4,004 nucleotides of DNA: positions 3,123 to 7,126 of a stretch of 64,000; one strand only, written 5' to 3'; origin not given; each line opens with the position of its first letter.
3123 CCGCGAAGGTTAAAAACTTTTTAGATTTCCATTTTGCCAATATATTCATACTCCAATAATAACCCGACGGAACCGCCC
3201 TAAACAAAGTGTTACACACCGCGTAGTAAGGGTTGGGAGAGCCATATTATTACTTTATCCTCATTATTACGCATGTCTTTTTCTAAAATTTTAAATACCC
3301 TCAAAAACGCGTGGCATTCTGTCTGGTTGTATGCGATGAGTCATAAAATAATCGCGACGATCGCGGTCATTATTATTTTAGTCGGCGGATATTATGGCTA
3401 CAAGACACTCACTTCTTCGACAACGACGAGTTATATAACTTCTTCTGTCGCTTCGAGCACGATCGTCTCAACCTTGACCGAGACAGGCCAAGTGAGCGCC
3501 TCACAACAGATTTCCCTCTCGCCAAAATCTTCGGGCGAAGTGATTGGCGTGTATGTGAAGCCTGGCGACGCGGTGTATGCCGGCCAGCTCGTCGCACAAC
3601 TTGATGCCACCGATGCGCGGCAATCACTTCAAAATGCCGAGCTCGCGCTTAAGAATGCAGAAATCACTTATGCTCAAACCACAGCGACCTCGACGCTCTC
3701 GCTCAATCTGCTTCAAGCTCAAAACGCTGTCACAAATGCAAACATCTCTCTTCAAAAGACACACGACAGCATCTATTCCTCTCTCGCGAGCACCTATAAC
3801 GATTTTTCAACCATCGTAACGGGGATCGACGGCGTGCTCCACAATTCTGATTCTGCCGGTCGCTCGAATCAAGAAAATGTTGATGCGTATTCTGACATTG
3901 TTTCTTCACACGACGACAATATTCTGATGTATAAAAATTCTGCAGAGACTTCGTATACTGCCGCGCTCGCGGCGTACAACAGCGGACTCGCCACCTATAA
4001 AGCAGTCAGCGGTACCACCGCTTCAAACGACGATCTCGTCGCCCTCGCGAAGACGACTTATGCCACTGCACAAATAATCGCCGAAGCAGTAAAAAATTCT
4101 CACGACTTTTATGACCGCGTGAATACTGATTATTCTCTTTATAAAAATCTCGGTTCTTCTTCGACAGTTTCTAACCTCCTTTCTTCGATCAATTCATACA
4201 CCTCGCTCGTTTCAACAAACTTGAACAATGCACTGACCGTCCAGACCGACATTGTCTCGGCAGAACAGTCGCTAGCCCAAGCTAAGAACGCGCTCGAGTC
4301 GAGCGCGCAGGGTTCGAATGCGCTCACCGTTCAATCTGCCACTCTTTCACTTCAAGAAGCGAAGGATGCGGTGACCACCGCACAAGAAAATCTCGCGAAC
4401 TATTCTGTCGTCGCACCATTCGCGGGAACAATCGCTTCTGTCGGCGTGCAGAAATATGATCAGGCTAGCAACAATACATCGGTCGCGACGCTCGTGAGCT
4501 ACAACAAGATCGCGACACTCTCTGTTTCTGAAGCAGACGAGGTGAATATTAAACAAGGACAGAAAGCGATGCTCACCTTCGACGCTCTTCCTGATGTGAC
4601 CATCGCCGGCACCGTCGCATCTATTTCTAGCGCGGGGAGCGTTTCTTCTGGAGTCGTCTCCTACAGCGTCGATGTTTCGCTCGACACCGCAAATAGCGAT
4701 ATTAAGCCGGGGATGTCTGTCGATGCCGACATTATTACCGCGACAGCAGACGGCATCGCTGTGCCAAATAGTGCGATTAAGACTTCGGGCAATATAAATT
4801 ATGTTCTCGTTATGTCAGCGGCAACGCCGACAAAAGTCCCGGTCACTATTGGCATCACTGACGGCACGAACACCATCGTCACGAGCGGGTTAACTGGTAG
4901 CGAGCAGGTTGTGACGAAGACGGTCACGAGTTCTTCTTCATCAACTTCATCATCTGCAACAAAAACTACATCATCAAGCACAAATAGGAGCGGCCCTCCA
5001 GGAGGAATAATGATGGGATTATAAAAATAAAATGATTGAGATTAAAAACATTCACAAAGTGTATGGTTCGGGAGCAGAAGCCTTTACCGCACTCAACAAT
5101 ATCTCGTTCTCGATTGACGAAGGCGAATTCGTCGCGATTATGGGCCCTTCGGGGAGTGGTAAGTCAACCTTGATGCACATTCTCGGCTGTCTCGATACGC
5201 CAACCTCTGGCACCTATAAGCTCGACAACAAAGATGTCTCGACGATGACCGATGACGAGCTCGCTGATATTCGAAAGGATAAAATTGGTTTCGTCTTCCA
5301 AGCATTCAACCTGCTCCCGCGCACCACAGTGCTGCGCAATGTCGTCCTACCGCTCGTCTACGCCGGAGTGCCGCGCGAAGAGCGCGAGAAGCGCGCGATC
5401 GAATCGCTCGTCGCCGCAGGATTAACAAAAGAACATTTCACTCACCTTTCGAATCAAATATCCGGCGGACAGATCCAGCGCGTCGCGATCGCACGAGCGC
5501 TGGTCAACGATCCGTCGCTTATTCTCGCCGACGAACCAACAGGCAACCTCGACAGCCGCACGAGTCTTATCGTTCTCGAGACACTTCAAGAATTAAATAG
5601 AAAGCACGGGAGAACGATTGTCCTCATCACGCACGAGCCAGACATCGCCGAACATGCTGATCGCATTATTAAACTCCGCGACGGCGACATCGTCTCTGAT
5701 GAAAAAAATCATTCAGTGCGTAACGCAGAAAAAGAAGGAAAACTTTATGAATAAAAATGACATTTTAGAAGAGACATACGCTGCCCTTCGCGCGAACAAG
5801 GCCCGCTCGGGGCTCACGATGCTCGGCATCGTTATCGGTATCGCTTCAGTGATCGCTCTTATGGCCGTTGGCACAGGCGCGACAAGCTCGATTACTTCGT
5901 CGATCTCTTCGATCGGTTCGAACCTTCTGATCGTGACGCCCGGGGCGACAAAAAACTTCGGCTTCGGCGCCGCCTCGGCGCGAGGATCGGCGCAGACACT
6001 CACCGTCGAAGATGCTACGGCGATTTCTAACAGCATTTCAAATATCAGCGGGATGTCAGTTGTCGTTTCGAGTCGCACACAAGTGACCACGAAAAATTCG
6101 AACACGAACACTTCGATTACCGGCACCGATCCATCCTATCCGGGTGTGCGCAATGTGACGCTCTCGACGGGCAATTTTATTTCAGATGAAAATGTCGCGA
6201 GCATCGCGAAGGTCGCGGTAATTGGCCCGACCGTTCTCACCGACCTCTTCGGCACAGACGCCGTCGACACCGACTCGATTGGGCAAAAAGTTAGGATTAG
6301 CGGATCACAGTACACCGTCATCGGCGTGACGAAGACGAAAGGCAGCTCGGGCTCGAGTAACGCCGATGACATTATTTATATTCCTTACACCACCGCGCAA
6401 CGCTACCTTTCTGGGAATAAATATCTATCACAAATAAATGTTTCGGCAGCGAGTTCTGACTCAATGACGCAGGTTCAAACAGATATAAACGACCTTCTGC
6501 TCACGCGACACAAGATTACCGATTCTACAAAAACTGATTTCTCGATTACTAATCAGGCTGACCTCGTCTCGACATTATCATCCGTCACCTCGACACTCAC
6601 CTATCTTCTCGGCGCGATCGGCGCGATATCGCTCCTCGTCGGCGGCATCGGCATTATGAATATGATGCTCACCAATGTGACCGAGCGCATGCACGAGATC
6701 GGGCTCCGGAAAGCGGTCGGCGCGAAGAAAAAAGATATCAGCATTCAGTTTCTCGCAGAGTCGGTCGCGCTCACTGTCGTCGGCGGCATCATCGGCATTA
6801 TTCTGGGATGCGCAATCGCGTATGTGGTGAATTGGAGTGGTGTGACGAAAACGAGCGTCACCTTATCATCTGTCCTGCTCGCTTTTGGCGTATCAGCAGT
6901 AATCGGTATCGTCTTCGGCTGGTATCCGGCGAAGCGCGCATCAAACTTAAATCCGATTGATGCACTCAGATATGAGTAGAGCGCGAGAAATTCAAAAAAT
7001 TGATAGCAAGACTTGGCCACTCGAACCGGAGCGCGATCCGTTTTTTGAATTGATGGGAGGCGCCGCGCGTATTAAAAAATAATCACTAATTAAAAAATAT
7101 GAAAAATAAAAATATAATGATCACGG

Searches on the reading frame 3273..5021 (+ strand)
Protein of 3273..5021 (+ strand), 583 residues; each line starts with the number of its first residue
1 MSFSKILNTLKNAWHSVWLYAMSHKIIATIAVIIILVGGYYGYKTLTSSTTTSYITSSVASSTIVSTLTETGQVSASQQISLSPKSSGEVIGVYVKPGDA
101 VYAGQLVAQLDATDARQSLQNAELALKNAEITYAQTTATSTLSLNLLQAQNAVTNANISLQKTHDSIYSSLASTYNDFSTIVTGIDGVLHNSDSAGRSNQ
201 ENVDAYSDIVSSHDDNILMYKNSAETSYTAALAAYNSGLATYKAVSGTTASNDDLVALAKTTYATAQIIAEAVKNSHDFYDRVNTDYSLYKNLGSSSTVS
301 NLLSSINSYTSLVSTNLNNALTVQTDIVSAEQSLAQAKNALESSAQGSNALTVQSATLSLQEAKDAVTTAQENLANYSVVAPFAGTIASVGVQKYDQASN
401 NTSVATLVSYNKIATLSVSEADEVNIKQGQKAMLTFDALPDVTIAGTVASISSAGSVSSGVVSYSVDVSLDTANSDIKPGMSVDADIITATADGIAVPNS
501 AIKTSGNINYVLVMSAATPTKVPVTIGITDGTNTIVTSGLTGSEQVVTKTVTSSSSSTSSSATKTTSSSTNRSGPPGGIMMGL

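Call 8: search_protein_families(library=pfam, proteins=[window:3273-5021:+], max_evalue=0.00001)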
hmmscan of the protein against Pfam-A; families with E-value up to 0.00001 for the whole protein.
window:3273-5021:+ (583 aa): 2 families
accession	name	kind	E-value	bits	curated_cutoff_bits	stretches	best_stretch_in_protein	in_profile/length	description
PF16576.10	HlyD_D23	-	1e-11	45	30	1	325-482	54-213/214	Barrel-sandwich domain of CusB or HlyD membrane-fusion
PF13437.12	HlyD_3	-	7.6e-10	39.9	22.2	1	379-480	2-106/106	HlyD family secretion protein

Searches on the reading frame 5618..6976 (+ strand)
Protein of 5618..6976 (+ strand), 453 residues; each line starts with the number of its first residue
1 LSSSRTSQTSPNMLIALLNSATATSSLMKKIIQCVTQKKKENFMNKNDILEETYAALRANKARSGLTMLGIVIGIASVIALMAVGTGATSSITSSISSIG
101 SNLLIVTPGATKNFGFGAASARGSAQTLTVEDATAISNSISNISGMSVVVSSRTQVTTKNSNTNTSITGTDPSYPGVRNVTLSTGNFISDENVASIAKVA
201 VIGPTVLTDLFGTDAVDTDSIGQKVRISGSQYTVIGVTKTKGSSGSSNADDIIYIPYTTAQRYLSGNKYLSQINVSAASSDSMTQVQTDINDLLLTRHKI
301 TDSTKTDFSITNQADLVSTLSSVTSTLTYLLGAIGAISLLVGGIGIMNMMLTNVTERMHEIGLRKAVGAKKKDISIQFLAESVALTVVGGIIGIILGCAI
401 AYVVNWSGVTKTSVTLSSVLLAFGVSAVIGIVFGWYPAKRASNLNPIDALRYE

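Call 8: search_protein_families(library=pfam, proteins=[window:5618-6976:+], max_evalue=0.00001)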
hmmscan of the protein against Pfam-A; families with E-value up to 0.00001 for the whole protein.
window:5618-6976:+ (453 aa): 2 families
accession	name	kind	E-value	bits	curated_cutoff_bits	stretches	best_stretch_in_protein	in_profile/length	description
PF12704.14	MacB_PCD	-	8.3e-47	160.6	27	1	64-292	1-206/207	MacB-like periplasmic core domain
PF02687.27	FtsX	-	7e-22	78.2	25.5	1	333-446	2-120/120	FtsX-like permease C-terminal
